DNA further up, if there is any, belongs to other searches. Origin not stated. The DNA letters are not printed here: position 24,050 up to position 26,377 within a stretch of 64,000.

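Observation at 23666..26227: Divergent sHSP (Hsp20) and N-domain-less ClpB/ClpC-like disaggregase pair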

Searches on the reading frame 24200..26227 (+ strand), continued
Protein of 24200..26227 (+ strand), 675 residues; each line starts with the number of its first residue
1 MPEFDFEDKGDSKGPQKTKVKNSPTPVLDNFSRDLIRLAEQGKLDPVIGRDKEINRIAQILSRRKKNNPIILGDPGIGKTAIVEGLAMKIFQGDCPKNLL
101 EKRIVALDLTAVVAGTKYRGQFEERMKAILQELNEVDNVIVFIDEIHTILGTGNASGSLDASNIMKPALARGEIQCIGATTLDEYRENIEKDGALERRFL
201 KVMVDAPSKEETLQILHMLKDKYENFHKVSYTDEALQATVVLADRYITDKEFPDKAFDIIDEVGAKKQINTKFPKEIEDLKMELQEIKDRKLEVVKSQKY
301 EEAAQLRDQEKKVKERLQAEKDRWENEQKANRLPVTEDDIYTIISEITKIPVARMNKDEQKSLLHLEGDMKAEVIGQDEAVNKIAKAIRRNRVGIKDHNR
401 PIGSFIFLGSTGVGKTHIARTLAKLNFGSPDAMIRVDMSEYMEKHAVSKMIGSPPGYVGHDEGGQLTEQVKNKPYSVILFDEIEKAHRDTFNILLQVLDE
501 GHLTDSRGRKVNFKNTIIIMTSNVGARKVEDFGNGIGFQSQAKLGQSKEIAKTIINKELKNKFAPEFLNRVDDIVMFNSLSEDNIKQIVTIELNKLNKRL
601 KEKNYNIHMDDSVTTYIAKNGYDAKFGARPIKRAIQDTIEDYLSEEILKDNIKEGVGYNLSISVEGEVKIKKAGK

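Call 15: find_related_loci(query=window:24200-26227:+, collection=viral_contigs, flank=6000)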
Query window:24200-26227:+ (675 aa) in viral_contigs; peptide patterns used: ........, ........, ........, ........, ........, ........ (x = any residue, [..] = any of these).
599 stretches matched a pattern (row limit reached: there are more); 599 encode a relative of the query (tblastn E <= 1e-3); the best 80 are kept; 80 distinct loci.
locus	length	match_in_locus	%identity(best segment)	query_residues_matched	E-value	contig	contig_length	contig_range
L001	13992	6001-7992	69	5-667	0e+0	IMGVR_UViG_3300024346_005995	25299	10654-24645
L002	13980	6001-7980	65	10-672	0e+0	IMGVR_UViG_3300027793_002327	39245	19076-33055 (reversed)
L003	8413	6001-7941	66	5-652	0e+0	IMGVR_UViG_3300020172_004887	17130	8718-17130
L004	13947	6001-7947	65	10-660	0e+0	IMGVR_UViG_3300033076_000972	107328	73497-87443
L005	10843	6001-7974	63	8-661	0e+0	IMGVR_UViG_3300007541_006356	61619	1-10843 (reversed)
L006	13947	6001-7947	62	5-654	0e+0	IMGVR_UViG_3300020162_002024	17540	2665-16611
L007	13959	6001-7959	63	1-654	0e+0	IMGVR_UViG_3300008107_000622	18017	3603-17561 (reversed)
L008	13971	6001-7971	63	5-662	0e+0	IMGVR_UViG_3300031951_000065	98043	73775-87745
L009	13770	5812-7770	62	1-654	0e+0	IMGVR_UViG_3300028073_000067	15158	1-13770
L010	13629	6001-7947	62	5-654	0e+0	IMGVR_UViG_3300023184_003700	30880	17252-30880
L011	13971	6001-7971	64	4-662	0e+0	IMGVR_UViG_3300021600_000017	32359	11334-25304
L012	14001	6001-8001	61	5-672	0e+0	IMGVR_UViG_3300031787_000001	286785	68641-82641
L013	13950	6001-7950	61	5-655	0e+0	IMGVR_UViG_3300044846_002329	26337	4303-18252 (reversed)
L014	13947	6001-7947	63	5-654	0e+0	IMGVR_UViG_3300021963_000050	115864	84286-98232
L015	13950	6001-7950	61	5-655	0e+0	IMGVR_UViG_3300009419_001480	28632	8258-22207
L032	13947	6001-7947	62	5-654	0e+0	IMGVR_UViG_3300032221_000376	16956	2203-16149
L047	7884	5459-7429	62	4-662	0e+0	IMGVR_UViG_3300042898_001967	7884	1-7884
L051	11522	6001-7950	64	23-675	0e+0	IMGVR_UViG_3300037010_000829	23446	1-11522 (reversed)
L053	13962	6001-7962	63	10-662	0e+0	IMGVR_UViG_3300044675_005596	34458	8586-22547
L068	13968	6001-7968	63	4-662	0e+0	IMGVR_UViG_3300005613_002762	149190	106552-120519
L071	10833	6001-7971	61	3-661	0e+0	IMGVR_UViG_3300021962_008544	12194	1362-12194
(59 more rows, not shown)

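Call 26: search_protein_families(library=pfam, proteins=[L002:5368-5844:-, L003:5400-5843:-, L051:5348-5773:-, L053:5456-5818:-, L047:4915-5367:-, L068:5466-5828:-, L011:5635-5958:-, L001:3849-5726:-, L071:4610-5887:-, L032:5451-5768:-], max_evalue=0.1)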
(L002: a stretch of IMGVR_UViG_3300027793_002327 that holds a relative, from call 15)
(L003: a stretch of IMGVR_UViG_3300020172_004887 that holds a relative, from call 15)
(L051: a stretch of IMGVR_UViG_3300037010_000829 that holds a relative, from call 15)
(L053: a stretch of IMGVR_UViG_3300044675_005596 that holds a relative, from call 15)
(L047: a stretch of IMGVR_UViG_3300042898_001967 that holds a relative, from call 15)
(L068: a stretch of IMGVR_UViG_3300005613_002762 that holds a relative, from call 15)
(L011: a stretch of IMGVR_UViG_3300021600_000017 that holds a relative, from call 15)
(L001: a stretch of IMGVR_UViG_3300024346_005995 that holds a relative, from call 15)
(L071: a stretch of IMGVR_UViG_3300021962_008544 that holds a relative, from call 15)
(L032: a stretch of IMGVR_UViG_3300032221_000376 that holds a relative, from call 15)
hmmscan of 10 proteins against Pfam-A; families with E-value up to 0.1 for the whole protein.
L002:5368-5844:- (159 aa): 6 families
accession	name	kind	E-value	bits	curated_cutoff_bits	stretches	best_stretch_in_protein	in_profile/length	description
PF02151.25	UVR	-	1.7e-16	59.8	21.5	2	91-123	3-35/36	UvrB/uvrC motif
PF25588.1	DUF7934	-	0.026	14.2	30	0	90-126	179-215/333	Family of unknown function (DUF7934)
PF09088.17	MIF4G_like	-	0.06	13.6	27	0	114-156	15-57/191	MIF4G like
PF20663.3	COG4_N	-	0.07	13.6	27.3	0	99-124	69-94/107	Conserved oligomeric Golgi complex subunit 4, N-terminal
PF25058.1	ARM_TT21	-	0.091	13.2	27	1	80-156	45-122/155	Tetratricopeptide repeat protein 21 ARM repeat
PF04604.19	L_biotic_typeA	-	0.095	13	21.7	0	19-44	11-37/50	Type-A lantibiotic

L003:5400-5843:- (148 aa): 6 families
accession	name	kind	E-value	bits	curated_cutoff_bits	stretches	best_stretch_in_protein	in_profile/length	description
PF02151.25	UVR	-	8.1e-20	70.4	21.5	2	79-112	2-35/36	UvrB/uvrC motif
PF09088.17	MIF4G_like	-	0.017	15.3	27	0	103-146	15-58/191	MIF4G like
PF01935.23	DUF87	-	0.045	14.3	23.2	1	28-117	87-176/220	Helicase HerA, central domain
PF25588.1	DUF7934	-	0.046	13.4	30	0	78-147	178-247/333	Family of unknown function (DUF7934)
PF08906.16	T6SS_Tdi1_C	-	0.049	13.9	27.4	0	20-72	3-55/75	T6SS immunity protein Tdi1, C-terminal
PF15917.11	Piezo_TM25-28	-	0.071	12.6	27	1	33-119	168-251/328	Piezo TM25-28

L051:5348-5773:- (142 aa): 4 families
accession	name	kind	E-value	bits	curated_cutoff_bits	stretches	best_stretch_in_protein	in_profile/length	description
PF02151.25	UVR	-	4.4e-14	52.1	21.5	2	78-104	7-33/36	UvrB/uvrC motif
PF17448.7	YqaH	-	0.00033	21.4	31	1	62-107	9-54/88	Uncharacterized YqaH-like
PF24832.1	DUF7716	-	0.00091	20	26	1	26-113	4-89/102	Domain of unknown function (DUF7716)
PF10516.15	SHNi-TPR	-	0.0044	17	21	0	89-103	22-36/38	SHNi-TPR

L053:5456-5818:- (121 aa): 8 families
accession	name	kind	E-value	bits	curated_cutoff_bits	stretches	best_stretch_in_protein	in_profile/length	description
PF02151.25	UVR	-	3.8e-20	71.4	21.5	2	88-121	1-34/36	UvrB/uvrC motif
PF17448.7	YqaH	-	7.3e-05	23.5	31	1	51-90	17-57/88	Uncharacterized YqaH-like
PF25588.1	DUF7934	-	0.0013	18.5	30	1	53-120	179-246/333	Family of unknown function (DUF7934)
PF07743.18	HSCB_C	-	0.012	16.5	22.1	1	85-113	31-59/74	HSCB C-terminal oligomerisation domain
PF20663.3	COG4_N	-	0.017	15.6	27.3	0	54-86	61-93/107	Conserved oligomeric Golgi complex subunit 4, N-terminal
PF04508.17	Pox_A_type_inc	-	0.022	15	21.4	1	86-102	5-21/23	Viral A-type inclusion protein repeat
PF08321.18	PPP5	-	0.043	14.4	23.5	0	61-87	3-29/93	PPP5 TPR repeat region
PF10516.15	SHNi-TPR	-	0.049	13.6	21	0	69-84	22-37/38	SHNi-TPR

L047:4915-5367:- (151 aa): 6 families
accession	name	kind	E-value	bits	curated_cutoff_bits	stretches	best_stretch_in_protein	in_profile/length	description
PF02151.25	UVR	-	2.1e-17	62.7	21.5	2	118-151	1-34/36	UvrB/uvrC motif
PF17448.7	YqaH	-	0.0067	17.2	31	0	86-121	23-58/88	Uncharacterized YqaH-like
PF20663.3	COG4_N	-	0.011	16.2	27.3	0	91-117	68-94/107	Conserved oligomeric Golgi complex subunit 4, N-terminal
PF07743.18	HSCB_C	-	0.018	15.9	22.1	1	101-143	16-59/74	HSCB C-terminal oligomerisation domain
PF08321.18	PPP5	-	0.027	15.1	23.5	0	128-150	4-26/93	PPP5 TPR repeat region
PF16528.11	Exo84_C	-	0.075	13.3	32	0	90-122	8-41/205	Exocyst component 84 C-terminal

L068:5466-5828:- (121 aa): 10 families
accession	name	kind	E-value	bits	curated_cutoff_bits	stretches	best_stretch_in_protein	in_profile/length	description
PF02151.25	UVR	-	1.5e-17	63.1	21.5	2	89-121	2-34/36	UvrB/uvrC motif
PF17448.7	YqaH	-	0.0029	18.3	31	0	87-116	17-47/88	Uncharacterized YqaH-like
PF19556.4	PRTRC_E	-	0.0042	17.3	26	1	44-105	107-168/175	PRTRC system protein E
PF06034.16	DUF919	-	0.035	14.4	21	1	57-101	13-50/62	Nucleopolyhedrovirus protein of unknown function (DUF919)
PF24615.2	Spectrin_Anc-1_2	-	0.037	14.7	28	1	68-104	29-66/105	Nuclear anchorage protein 1, spectrin repeat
PF10516.15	SHNi-TPR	-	0.041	13.8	21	0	64-76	10-22/38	SHNi-TPR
PF13476.12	AAA_23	-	0.053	14.6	27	1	36-103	142-198/201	AAA domain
PF02910.25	Succ_DH_flav_C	-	0.058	13.8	20.8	0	73-115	17-59/130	Fumarate reductase flavoprotein C-term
PF24610.1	DUF7623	-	0.062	13.9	27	0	71-103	21-54/64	Domain of unknown function (DUF7623)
PF17619.7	SCVP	-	0.082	14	26.2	0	6-45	21-62/96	Secreted clade V proteins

L011:5635-5958:- (108 aa): 1 family
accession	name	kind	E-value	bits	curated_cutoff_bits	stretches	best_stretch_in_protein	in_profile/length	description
PF23538.1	Teneurin_ABD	-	0.079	13.5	27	0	77-100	37-60/115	Teneurin antibiotic-binding-like domain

L001:3849-5726:- (626 aa): 4 families
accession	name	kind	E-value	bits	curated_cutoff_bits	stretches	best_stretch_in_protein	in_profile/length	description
PF00012.26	HSP70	-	1.5e-251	836.3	20.6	1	11-604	1-599/599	Hsp70 protein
PF06723.19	MreB_Mbl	-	4.3e-16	59.1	27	1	123-376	77-316/327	MreB/Mbl protein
PF01968.24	Hydantoinase_A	-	0.00021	21.1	22.9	1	121-210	9-97/291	Hydantoinase/oxoprolinase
PF14450.12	FtsA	-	0.06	14.1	31.8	0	196-360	2-106/127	Cell division protein FtsA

L071:4610-5887:- (426 aa): 2 families
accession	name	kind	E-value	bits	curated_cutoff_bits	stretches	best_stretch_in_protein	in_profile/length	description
PF08401.16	ArdcN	-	0.00036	21.2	22.6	1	139-199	33-97/123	N-terminal domain of anti-restriction factor ArdC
PF06114.19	Peptidase_M78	-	0.0076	16.5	22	1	278-359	2-86/123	IrrE N-terminal-like domain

L032:5451-5768:- (106 aa): 2 families
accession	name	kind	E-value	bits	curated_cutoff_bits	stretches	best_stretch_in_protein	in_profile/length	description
PF00031.27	Cystatin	-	0.033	14.9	22.2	1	25-62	25-63/92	Cystatin domain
PF07198.17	DUF1410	-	0.064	14.1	25.5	0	15-54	5-37/61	Protein of unknown function (DUF1410)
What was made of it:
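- One locus, L071, has an ArdC-N/M78-like gene instead (call 26).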

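Call 39: find_encoding_contigs(protein=P0001, flank=10000, max_places=3)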
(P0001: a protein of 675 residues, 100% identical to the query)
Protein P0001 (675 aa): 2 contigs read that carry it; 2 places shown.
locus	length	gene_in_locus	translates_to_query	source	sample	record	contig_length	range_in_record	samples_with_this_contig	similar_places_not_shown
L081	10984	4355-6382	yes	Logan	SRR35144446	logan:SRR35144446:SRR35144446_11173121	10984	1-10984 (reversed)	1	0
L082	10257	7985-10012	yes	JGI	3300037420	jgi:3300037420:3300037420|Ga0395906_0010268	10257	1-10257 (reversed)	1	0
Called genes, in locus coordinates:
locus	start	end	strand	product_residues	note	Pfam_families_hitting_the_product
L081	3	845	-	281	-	?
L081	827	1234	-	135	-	-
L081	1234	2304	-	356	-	-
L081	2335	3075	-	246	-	-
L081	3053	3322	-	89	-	PF13619:KTSC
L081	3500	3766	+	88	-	-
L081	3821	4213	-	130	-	PF00011:HSP20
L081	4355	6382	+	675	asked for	PF13191:AAA_16 (weak), PF00004:AAA, PF17871:AAA_lid_9, PF00158:Sigma54_activat (weak), PF07724:AAA_2, PF00004:AAA, PF07728:AAA_5, PF10431:ClpB_D2-small, +5 more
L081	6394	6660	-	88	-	-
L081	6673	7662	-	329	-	-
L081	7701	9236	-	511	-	-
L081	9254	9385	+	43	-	-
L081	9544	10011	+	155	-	-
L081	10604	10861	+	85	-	-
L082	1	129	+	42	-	?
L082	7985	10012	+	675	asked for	PF13191:AAA_16 (weak), PF00004:AAA, PF17871:AAA_lid_9, PF00158:Sigma54_activat (weak), PF07724:AAA_2, PF00004:AAA, PF07728:AAA_5, PF10431:ClpB_D2-small, +5 more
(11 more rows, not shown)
